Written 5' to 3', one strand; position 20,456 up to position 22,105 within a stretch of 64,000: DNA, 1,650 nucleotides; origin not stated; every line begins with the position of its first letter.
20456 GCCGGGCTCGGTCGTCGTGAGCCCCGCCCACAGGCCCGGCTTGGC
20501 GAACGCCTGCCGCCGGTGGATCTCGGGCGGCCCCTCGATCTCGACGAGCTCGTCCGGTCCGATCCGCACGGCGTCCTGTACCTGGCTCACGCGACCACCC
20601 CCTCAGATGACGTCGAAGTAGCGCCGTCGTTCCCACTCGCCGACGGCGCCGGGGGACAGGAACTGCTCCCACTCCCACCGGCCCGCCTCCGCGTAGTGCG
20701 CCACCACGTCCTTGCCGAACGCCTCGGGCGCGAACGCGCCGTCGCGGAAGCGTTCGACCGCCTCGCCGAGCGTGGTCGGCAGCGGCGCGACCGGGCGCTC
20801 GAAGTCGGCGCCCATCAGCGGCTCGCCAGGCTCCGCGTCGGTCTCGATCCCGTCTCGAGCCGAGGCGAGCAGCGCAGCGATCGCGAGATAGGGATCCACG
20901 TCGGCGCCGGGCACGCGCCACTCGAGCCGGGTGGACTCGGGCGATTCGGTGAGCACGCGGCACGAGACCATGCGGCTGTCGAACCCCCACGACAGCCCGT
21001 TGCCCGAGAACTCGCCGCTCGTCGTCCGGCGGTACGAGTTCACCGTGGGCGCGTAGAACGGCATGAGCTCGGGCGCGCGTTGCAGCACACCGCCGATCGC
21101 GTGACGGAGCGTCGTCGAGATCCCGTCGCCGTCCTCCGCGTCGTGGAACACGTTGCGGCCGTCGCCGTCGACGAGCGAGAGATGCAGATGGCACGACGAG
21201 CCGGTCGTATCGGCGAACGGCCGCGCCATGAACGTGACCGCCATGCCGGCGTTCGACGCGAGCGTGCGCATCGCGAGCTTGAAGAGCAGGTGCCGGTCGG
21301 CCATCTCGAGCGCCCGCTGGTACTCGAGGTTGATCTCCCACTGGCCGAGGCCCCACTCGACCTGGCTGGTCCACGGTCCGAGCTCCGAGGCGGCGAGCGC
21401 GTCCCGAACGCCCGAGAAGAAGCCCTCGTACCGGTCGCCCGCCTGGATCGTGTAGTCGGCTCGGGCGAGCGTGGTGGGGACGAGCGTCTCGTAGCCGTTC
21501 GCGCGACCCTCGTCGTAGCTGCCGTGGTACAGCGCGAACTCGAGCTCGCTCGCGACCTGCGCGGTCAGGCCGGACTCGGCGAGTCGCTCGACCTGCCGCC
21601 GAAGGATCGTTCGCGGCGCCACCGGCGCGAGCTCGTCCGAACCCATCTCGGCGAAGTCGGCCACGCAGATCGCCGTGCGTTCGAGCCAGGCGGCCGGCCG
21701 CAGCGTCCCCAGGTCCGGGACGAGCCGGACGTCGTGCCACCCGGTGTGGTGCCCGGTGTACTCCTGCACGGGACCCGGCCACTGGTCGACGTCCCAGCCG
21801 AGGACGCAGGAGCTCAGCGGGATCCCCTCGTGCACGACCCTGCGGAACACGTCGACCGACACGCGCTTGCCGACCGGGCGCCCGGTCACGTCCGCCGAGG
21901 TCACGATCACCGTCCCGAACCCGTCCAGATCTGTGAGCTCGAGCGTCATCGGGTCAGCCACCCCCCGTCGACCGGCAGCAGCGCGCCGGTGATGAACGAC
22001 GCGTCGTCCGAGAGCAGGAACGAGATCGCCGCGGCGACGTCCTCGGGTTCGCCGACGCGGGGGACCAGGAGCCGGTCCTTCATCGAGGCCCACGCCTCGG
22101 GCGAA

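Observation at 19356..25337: Candidate amine or xenobiotic catabolic cluster: GS-like ligase + fused double-SDR + AhpD-like + P450 (+ cupin + LLM oxidoreductase)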

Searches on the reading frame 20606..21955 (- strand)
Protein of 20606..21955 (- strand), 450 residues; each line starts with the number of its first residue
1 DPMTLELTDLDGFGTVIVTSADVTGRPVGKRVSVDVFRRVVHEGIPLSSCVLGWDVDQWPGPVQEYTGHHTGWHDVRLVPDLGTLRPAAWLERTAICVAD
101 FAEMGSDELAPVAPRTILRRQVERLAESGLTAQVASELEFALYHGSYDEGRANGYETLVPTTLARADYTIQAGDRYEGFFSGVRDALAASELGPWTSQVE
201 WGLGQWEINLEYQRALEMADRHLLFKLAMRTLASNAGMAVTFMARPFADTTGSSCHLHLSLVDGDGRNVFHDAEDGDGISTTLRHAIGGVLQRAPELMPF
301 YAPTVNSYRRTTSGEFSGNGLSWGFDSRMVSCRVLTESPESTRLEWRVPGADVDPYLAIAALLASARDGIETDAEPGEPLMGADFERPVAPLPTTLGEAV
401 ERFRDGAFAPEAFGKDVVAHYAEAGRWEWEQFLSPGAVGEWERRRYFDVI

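Call 7: search_protein_families(library=pfam, proteins=[window:20606-21955:-], max_evalue=0.01)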
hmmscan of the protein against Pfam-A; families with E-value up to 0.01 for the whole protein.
window:20606-21955:- (450 aa): 1 family
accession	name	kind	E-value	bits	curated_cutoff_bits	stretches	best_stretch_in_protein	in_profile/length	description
PF00120.29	Gln-synt_C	-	1.7e-84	284.3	24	1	113-446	3-344/344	Glutamine synthetase, catalytic domain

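Call 10: search_protein_families(library=ncbifam, proteins=[window:20606-21955:-], max_evalue=0.00001)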
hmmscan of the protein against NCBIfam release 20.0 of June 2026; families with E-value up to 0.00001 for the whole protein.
window:20606-21955:- (450 aa): 4 families
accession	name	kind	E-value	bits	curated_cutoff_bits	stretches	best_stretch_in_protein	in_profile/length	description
TIGR03105.1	gln_synth_III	equivalog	3.4e-68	230.1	469.6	1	21-447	18-434/435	type III glutamate--ammonia ligase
NF045547.1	GGputSyn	equivalog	2.9e-67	227.3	650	1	22-434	23-432/438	gamma-glutamylputrescine synthetase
TIGR00653.1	GlnA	equivalog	4e-56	190.6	429.15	1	75-448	62-462/462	type I glutamate--ammonia ligase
NF007006.0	PRK09469.1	equivalog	6.1e-24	84.4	845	1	204-380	218-393/469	glutamate--ammonia ligase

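Call 11: find_homologous_proteins(query=window:20606-21955:-, max_evalue=1e-20)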
Query window:20606-21955:- (450 aa): 3188 proteins with E <= 1e-20 among 8000 candidates; the best 120 are listed.
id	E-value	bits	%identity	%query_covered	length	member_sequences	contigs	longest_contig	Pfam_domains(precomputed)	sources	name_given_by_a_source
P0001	7.6e-289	976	95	100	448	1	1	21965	PF00120.30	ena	-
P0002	2.2e-286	968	93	100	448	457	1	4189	PF00120.30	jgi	-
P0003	1.7e-285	965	92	100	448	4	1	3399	PF00120.30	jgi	jgi:glutamine synthetase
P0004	6.3e-281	950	92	100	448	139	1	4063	PF00120.30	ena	-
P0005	7.2e-267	904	87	100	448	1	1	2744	PF00120.30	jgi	jgi:glutamine synthetase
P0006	4.3e-261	885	85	99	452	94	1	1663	PF00120.30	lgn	-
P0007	2.3e-256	869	84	99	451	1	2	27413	PF00120.30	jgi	jgi:glutamine synthetase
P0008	1.6e-255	866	83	100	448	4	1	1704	PF00120.30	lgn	-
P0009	1.1e-250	850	82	99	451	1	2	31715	PF00120.30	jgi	jgi:glutamine synthetase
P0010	4.4e-249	845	83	98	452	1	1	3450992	PF00120.30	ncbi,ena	-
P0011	6.2e-249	845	82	100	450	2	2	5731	PF00120.30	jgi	jgi:glutamine synthetase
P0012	4.3e-248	842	83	98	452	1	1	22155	PF00120.30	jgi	jgi:glutamine synthetase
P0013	4.5e-247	838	81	99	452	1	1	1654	PF00120.30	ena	-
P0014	1.6e-246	837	81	100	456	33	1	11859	PF00120.30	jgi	jgi:glutamine synthetase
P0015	3.9e-246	835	81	99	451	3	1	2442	PF00120.30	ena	-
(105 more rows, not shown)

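Call 12: find_related_loci(query=window:20606-21955:-, collection=genome_contigs, flank=10000)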
Query window:20606-21955:- (450 aa) in genome_contigs; peptide patterns used: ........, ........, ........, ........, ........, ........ (x = any residue, [..] = any of these).
97 stretches matched a pattern; 79 encode a relative of the query (tblastn E <= 1e-3); 76 distinct loci.
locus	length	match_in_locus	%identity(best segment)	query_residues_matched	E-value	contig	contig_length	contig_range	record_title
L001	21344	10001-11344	93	3-450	0e+0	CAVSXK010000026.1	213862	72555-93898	MAG: uncultured Actinomycetes bacterium isolate MFD05567.bin.2.20 genome assembly, contig: contig_9026, whole genome sho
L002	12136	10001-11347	93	2-450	0e+0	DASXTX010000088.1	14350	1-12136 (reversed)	MAG TPA_asm: Actinomycetota bacterium isolate SMAG_U4703 k141_2581009, whole genome shotgun sequence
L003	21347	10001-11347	92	2-450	0e+0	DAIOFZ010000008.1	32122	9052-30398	MAG TPA_asm: Actinomycetota bacterium isolate CTOTU21649 NODE_208_length_32122_cov_6.329435, whole genome shotgun sequen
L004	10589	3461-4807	91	2-450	0e+0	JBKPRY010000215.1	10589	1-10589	MAG: Actinomycetota bacterium isolate GS_EKS_MAG_00036 GS_EKS_000000558087, whole genome shotgun sequence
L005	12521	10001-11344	90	3-450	0e+0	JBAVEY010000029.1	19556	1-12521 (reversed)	MAG: Actinomycetota bacterium isolate MFD04307_ilm_asm_bin8 k127_92763, whole genome shotgun sequence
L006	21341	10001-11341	85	4-450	0e+0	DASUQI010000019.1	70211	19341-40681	MAG TPA_asm: Actinomycetota bacterium isolate SMAG_U1677 k141_956229, whole genome shotgun sequence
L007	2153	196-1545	82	1-450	0e+0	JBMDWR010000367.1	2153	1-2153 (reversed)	MAG: Actinomycetota bacterium isolate ContSoil0_1 ContSoil0_contig367, whole genome shotgun sequence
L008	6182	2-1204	93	50-450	0e+0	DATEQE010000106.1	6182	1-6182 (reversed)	MAG TPA_asm: Actinomycetota bacterium isolate SMAG_U9039 k141_754730, whole genome shotgun sequence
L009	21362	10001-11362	79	1-450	0e+0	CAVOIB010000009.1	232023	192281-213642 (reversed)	MAG: uncultured Actinomycetes bacterium isolate MFD10007.bin.1.248 genome assembly, contig: contig_61936, whole genome s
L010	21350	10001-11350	80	3-450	0e+0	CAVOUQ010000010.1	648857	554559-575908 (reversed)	MAG: uncultured Actinomycetes bacterium isolate MFD10007.bin.2.82 genome assembly, contig: contig_13607, whole genome sh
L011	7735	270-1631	82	1-450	0e+0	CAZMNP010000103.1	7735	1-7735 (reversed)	MAG TPA_asm: uncultured Actinomycetes bacterium isolate binchicken_co31_380 genome assembly, contig: k141_311183, whole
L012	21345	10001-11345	95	3-450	0e+0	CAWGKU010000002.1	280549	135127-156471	MAG: uncultured Actinomycetes bacterium isolate MFD02159.bin.1.20 genome assembly, contig: contig_32187, whole genome sh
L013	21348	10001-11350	78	3-450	0e+0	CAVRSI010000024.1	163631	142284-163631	MAG: uncultured Actinomycetes bacterium isolate MFD08700.bin.2.93 genome assembly, contig: contig_28938, whole genome sh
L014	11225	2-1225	85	43-450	0e+0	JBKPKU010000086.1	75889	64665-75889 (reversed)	MAG: Actinomycetota bacterium isolate GS_HAYS_MAG_00110 GS_HAYS_000000852737, whole genome shotgun sequence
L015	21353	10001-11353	77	2-450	0e+0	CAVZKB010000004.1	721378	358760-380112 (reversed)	MAG: uncultured Actinomycetes bacterium isolate MFD05442.bin.1.261 genome assembly, contig: contig_1577, whole genome sh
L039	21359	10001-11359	54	1-450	3e-147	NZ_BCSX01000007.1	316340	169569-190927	Mycolicibacterium brisbanense strain JCM15654, whole genome shotgun sequence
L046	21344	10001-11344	53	5-450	1e-144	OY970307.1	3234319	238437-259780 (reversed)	MAG: Candidatus Dormibacteraeota bacterium isolate MFD04463.bin.c.11 genome assembly, chromosome: 1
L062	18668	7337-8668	73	6-450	0e+0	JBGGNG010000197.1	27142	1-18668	MAG: Actinomycetota bacterium isolate bin.036 k141_738513, whole genome shotgun sequence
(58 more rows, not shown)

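Call 15: search_solved_structures(query=window:20606-21955:-, max_evalue=1e-10)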
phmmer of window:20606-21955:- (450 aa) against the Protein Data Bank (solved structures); distinct sequences matched with E-value up to 1e-10: 37.
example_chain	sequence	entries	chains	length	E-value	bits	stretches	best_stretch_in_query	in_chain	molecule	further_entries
11zs_A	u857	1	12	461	3.1e-78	266.9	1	14-448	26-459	Glutamine synthetase, catalytic domain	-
5dm3_A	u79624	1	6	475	5.8e-68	233.1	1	13-446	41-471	L-glutamine synthetase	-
9qur_A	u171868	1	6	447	2.8e-42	148.4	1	74-447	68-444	Glutamate--methylamine ligase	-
8wwu_A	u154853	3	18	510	1.3e-40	142.9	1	70-449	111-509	Glutamine synthetase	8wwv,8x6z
8oow_A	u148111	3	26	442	1.2e-38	136.4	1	75-448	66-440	Glutamine synthetase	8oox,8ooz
7cql_A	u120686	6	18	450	2.4e-38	135.4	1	75-448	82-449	Type III glutamate--ammonia ligase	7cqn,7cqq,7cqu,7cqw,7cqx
8s59_O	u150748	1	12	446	2.5e-36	128.8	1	74-449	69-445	Glutamine synthetase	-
8tfb_A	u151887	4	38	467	2.9e-36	128.5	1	74-449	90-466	Glutamine synthetase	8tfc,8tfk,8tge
7tdp_A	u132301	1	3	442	1.2e-35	126.5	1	74-447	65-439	Glutamine synthetase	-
7tfa_B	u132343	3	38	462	1.4e-35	126.3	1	74-447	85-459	Glutamine synthetase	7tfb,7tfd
8ufj_A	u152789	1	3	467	2.2e-35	125.7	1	74-449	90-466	Glutamine synthetase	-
4lnf_A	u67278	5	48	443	3.2e-34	121.8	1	197-447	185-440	Glutamine synthetase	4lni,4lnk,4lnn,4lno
4s0r_A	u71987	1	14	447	3.3e-34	121.8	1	197-447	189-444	Glutamine synthetase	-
7tfc_A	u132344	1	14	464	3.7e-34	121.6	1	197-447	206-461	Glutamine synthetase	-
1hto_A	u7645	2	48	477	3.8e-31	111.7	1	204-403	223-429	GLUTAMINE SYNTHETASE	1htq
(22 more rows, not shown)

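Call 21: search_protein_families(library=pfam, proteins=[L062:565-1167:-, L062:4388-5695:+, L062:8749-9990:+, L062:11015-11527:-, L062:17077-18090:+, L062:18090-18551:+], max_evalue=0.01)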
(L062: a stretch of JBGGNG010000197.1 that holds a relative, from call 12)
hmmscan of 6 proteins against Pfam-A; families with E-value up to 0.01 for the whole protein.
L062:565-1167:- (201 aa): 2 families
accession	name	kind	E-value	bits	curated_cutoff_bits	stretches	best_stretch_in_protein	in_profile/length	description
PF00117.34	GATase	-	1.4e-11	44.8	22.8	1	57-168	57-175/190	Glutamine amidotransferase class-I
PF07722.19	Peptidase_C26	-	0.00034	20.9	20.5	1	71-102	98-129/219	Peptidase C26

L062:4388-5695:+ (436 aa): 1 family
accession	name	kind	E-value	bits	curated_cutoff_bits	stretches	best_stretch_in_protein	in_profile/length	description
PF00120.29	Gln-synt_C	-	1.2e-82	278.2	24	1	98-420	2-340/344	Glutamine synthetase, catalytic domain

L062:8749-9990:+ (414 aa): 1 family
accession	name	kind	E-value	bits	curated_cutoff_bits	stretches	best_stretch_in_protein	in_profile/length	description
PF00067.27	p450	-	7.9e-29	101.2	22.8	1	50-388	48-433/462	Cytochrome P450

L062:11015-11527:- (171 aa): 9 families
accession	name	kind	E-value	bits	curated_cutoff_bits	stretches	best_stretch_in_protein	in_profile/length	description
PF01047.28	MarR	-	2.5e-16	59.7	24.6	1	71-129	1-59/59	MarR family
PF12802.13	MarR_2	-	5.7e-07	30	27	1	90-127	23-60/61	MarR family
PF22381.2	Staph_reg_Sar_Rot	-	6.9e-06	26.5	27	1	70-144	11-85/85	Transcriptional regulator SarA/Rot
PF01978.25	TrmB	-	3.4e-05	24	25.6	1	86-123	21-58/68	Sugar-specific transcriptional regulator TrmB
PF09339.16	HTH_IclR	-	0.00019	21.6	22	1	87-120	18-51/52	IclR helix-turn-helix domain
PF13545.12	HTH_Crp_2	-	0.0013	19.1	27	1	90-121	25-57/70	Crp-like helix-turn-helix domain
PF00392.27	GntR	-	0.0013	18.7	27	0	90-121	27-58/64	Bacterial regulatory proteins, gntR family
PF25213.1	HVO_A0261_N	-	0.003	17.8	35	1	89-142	26-72/86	HVO_A0261 N-terminal domain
PF13601.12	HTH_34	-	0.0036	17.9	27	1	79-142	6-70/80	Winged helix DNA-binding domain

L062:17077-18090:+ (338 aa): 1 family
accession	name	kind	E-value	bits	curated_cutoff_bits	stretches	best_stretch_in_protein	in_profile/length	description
PF10092.14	DUF2330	-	2.2e-11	44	24.7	1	16-207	3-208/279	Uncharacterized protein conserved in bacteria (DUF2330)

L062:18090-18551:+ (154 aa): 3 families
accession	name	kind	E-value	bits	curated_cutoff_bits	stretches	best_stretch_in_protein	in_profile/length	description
PF00127.26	Copper-bind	-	3.6e-06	27.8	21.2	1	59-153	13-97/99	Copper binding proteins, plastocyanin/azurin family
PF13473.12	Cupredoxin_1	-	0.00042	20.7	27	1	48-94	20-66/104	Cupredoxin-like domain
PF07731.20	Cu-oxidase_2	-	0.0021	18.2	20.4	1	64-152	34-131/137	Multicopper oxidase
